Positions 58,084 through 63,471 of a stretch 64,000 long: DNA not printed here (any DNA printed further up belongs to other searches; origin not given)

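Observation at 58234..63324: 1696-aa virion-region protein combining a ParB/Srx-like domain and an HExxH zincin-like motif: candidate polyvalent ejected protein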

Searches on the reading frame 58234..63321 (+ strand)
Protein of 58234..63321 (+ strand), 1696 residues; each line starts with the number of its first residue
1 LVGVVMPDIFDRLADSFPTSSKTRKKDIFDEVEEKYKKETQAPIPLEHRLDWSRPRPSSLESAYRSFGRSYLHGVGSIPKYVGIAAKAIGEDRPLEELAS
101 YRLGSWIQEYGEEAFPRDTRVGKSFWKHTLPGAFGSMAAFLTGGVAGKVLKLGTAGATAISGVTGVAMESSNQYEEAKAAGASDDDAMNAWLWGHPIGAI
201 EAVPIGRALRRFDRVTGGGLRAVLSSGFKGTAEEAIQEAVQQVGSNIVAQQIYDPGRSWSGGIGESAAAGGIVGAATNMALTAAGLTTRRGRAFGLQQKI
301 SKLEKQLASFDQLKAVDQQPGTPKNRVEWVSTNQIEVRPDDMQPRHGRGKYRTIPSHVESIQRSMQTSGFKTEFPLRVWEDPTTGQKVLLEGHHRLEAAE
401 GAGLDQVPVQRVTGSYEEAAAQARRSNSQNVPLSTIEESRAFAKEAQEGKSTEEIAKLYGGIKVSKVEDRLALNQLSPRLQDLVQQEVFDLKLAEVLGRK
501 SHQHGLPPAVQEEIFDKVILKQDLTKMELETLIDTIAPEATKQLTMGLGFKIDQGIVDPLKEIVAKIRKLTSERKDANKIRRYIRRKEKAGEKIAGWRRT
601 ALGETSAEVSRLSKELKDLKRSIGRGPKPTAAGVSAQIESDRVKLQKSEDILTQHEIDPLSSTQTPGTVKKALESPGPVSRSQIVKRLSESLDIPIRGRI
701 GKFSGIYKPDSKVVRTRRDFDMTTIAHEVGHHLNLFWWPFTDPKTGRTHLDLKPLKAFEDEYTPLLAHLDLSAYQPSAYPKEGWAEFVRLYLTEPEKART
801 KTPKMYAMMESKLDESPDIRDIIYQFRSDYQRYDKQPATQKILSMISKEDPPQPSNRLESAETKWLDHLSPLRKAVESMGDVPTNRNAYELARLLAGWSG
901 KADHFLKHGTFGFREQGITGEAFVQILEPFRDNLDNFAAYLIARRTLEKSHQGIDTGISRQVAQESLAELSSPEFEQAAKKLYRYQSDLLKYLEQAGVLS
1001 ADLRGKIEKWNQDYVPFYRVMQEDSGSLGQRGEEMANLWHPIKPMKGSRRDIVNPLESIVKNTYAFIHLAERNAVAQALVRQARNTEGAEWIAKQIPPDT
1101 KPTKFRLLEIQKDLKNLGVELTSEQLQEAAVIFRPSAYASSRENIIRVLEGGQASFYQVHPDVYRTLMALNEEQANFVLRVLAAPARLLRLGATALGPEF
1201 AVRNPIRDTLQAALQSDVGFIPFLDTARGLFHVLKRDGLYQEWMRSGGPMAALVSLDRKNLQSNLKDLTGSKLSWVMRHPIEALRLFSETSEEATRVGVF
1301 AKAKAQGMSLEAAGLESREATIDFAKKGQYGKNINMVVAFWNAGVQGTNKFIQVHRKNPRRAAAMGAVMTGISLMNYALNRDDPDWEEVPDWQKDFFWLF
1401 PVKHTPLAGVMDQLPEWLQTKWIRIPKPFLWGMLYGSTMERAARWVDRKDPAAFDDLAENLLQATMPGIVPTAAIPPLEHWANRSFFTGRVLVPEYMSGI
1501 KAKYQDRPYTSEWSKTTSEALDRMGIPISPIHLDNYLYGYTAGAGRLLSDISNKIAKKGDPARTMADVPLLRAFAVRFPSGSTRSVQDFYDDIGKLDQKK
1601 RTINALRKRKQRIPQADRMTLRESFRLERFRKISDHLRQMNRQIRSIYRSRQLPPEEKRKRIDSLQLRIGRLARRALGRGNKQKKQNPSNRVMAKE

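Call 3: search_protein_families(library=pfam, proteins=[window:58234-63321:+], max_evalue=1)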
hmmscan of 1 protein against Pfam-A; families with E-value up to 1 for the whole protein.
window:58234-63321:+ (1696 aa): 3 families
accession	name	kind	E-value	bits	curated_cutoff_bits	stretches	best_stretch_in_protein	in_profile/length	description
PF18857.6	LPD38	-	1.3e-34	120.3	27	1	1383-1570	1-188/189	Large polyvalent protein associated domain 38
PF17762.8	HTH_ParB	-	0.0016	19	22.6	1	433-534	3-98/102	ParB HTH domain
PF09447.15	Cnl2_NKP2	-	0.14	12.7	27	0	1620-1652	14-46/65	Cnl2/NKP2 family protein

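Call 4: search_protein_families(library=phrogs, proteins=[window:58234-63321:+], max_evalue=0.01)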
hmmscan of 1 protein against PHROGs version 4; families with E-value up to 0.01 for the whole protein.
window:58234-63321:+ (1696 aa): 18 families
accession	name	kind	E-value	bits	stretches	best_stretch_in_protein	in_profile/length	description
phrog_9854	-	unknown function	1.4e-110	371.9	2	1139-1677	1083-1631/1636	-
phrog_14770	-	unknown function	4.4e-27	94.3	2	1281-1435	3001-3150/3427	-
phrog_18222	-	unknown function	1.1e-26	93.6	1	1178-1678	1606-2115/2118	-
phrog_10691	-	unknown function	1.3e-26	92.5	2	123-293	364-537/3925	-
phrog_1033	-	DNA, RNA and nucleotide metabolism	9e-20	72.7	1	309-487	17-189/334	ParB-like partition protein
phrog_2206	-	DNA, RNA and nucleotide metabolism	2.6e-11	42.2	1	166-405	300-509/3406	virion RNA polymerase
phrog_15406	-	other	3.9e-11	41.7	1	1194-1459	2096-2356/2789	DNA methyltransferase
phrog_4272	-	unknown function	5.9e-11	42.5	1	357-501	429-579/764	-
phrog_616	-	unknown function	1.1e-06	26.7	0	1290-1353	2360-2423/2793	-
phrog_7783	-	unknown function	1.1e-05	25.4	1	350-518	16-183/634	-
phrog_498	-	other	1.1e-05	25.2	1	323-419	31-114/633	DNA methyltransferase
phrog_620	-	DNA, RNA and nucleotide metabolism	6.3e-05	24.1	1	352-421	25-88/217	ParB-like partition protein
phrog_6218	-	DNA, RNA and nucleotide metabolism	7.2e-05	23.1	1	375-485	42-153/506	ParB-like partition protein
phrog_18726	-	unknown function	9e-05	22.3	1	426-498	127-198/572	-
phrog_4715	-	DNA, RNA and nucleotide metabolism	0.00048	19.6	1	357-494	170-325/630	ParB-like partition protein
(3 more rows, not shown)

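Call 5: search_solved_structures(query=window:58234-63321:+, max_evalue=1, show_alignments=3)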
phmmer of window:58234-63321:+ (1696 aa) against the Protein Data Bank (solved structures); distinct sequences matched with E-value up to 1: 9.
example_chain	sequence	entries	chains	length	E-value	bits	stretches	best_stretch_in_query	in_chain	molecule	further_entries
1vz0_A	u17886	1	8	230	0.00022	21.8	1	337-485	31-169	Chromosome-partitioning protein Spo0J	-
7ol9_A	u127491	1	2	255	0.004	17.6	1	351-495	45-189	Nucleoid occlusion protein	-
6sdk_A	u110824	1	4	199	0.0059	17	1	389-522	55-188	Stage 0 sporulation protein J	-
7ng0_A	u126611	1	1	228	0.016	15.5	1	382-519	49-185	Nucleoid occlusion protein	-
7nfu_A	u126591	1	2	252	0.043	14.2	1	381-519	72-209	Nucleoid occlusion protein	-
7bnk_A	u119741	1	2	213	0.045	14.1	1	375-486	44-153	ParB family protein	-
7bnr_A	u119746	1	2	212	0.047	14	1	375-486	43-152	ParB family protein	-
7o0n_A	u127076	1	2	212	0.079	13.3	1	375-486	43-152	ParB family protein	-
7l71_A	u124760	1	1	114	0.33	11.2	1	664-739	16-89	Serine protease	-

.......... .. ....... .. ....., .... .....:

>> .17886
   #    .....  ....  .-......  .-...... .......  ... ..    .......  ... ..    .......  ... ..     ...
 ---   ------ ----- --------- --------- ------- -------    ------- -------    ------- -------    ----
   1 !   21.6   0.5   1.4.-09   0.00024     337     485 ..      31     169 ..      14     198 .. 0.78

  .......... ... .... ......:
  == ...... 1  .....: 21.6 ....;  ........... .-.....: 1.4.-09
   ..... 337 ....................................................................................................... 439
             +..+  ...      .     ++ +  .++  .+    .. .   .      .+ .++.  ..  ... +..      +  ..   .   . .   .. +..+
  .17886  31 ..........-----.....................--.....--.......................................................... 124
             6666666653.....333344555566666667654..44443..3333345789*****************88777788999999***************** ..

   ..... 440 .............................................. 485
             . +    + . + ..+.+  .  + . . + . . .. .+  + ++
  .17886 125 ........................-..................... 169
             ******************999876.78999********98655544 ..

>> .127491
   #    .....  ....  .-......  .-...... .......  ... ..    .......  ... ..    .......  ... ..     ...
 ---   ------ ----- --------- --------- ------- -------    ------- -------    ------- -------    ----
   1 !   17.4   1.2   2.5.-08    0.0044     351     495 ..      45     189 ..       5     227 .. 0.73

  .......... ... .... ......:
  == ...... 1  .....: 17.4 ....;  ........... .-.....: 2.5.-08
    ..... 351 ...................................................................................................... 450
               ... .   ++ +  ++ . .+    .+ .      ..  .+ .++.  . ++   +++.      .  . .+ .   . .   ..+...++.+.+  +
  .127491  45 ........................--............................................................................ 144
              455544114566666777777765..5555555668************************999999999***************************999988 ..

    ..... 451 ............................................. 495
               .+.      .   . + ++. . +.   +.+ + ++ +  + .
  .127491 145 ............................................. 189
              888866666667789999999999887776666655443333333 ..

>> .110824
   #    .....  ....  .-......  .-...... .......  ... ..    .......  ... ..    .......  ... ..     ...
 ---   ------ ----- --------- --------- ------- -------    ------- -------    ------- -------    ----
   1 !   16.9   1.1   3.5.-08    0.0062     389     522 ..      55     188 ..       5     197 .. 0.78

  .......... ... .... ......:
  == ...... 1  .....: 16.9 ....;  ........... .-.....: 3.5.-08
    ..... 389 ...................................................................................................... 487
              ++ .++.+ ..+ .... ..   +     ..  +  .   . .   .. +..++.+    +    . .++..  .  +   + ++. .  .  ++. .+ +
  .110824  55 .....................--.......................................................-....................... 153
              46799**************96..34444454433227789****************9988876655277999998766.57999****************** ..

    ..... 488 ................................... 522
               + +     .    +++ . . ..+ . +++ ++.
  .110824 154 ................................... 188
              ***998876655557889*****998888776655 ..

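Call 10: search_dna_similar(query=window:58249-63321:+, collection=phages, mode=protein, max_rows=25)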
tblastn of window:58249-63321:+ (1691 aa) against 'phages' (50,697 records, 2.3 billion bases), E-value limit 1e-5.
Records with a match: 160; places in all: 161; records where one place covers at least 80% of the query: 0.
Best place of each record, by identity: <60% 160.
By first word of the organism name: Vibrio 120; Bacillus 14; Pelagibacter 6; Leptospira 5; Escherichia 3; Caudoviricetes 2; Thalassomonas 2; Shewanella 2; Planktothrix 2; Aeromonas 1; and 3 more.
By host as written in the record: - 104; Vibrio crassostreae 11; Bacillus megaterium 6; Bacillus megaterium Km 5; Vibrio tasmaniensis 4; Candidatus Pelagibacter ubique HTCC1062 3; Escherichia coli 3; Thalassomonas loyana LMG 22536 2; and 17 more.
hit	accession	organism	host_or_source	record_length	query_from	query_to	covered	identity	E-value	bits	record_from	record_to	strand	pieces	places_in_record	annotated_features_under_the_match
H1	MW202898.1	Caudoviricetes sp.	Manatee Spring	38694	861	1660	47%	32.2%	4e-96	352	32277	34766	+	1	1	type I restriction enzyme methylase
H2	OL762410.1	Vibrio phage vB_ValP_FGH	Vibrio alginolyticus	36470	700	1658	57%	25.9%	2e-53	214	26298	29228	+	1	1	hypothetical protein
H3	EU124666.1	Thalassomonas phage BA3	Thalassomonas loyana LMG 22536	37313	700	1660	57%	25.6%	6e-52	209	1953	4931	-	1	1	hypothetical protein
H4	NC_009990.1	Thalassomonas phage BA3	Thalassomonas loyana LMG 22536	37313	700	1660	57%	25.6%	6e-52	209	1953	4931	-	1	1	hypothetical protein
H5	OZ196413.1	Vibrio phage D478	Seawater and oysters mix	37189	700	1660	57%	25.1%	5e-52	209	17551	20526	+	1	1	hypothetical protein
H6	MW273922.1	Pelagibacter phage HTVC034P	Candidatus Pelagibacter sp. HTCC1062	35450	861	1659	47%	29.4%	2e-92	340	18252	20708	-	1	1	hypothetical protein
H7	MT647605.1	Pelagibacter phage Lederberg EXVC029P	Candidatus Pelagibacter ubique HTCC1062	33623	858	1660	47%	29.2%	2e-86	321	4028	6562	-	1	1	hypothetical protein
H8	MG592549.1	Vibrio phage 1.183.O._10N.286.48.B7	Vibrio sp.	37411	700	1586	52%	25.8%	4e-52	209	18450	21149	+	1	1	coil containing protein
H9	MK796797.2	Shewanella phage X14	Shewanella inventionis KX27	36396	700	1586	52%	25.8%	1e-51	208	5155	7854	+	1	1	DNA methylase subunit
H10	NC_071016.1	Shewanella phage X14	Shewanella inventionis KX27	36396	700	1586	52%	25.8%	1e-51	208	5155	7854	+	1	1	DNA methylase subunit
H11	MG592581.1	Vibrio phage 1.211.A._10N.222.52.F11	Vibrio tasmaniensis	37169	700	1586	52%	25.8%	3e-52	209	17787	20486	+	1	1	N-6 adenine-specific DNA methylase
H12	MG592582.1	Vibrio phage 1.211.B._10N.222.52.F11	Vibrio tasmaniensis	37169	700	1586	52%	25.8%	3e-52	209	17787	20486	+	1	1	N-6 adenine-specific DNA methylase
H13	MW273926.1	Pelagibacter phage HTVC204P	Candidatus Pelagibacter sp. FZCC0015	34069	854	1660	48%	27.9%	4e-79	298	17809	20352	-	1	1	hypothetical protein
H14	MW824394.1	Vibrio phage 41E34.2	Vibrio crassostreae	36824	700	1586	52%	25.3%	2e-51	207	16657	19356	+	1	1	putative methyltransferase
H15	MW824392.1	Vibrio phage 34E29.1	Vibrio crassostreae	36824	700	1586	52%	25.3%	2e-51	207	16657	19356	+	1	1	hypothetical protein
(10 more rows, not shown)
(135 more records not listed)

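Call 12: get_annotated_region(hit=H1, flank=12000)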
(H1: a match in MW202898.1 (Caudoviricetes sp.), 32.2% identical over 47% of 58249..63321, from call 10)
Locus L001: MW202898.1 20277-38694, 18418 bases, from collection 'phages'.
description: Podoviridae sp. isolate ct8d5349, complete genome.
organism: Caudoviricetes sp. (NCBI taxid 2832643)
taxonomy: Viruses; Duplodnaviria; Heunggongvirae; Uroviricota; Caudoviricetes
host: -; source: Manatee Spring; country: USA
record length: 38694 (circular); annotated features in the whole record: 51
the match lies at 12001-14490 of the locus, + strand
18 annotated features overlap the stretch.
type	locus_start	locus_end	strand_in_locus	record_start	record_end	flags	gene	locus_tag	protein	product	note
CDS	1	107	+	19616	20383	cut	-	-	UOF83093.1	hypothetical protein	-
CDS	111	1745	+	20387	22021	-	-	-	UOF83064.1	head to tail connecting protein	-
CDS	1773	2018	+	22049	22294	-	-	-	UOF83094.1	hypothetical protein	-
CDS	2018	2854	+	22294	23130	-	-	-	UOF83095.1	hypothetical protein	-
CDS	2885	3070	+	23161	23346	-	-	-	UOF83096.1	hypothetical protein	-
CDS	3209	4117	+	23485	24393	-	-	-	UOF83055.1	putative major capsid protein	-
CDS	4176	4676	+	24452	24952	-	-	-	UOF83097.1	hypothetical protein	-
CDS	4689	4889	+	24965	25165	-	-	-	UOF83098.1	hypothetical protein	-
CDS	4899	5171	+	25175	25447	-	-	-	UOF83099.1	hypothetical protein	-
CDS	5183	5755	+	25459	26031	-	-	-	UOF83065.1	major capsid protein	-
CDS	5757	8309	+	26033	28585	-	-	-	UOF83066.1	phage stabilization protein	-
CDS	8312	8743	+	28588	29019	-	-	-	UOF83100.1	acetyltransferase gnat family.1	-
CDS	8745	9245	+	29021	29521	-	-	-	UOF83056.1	putative internal virion protein B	-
CDS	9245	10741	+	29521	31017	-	-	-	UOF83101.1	hypothetical protein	-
CDS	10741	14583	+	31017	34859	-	-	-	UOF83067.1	type I restriction enzyme methylase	-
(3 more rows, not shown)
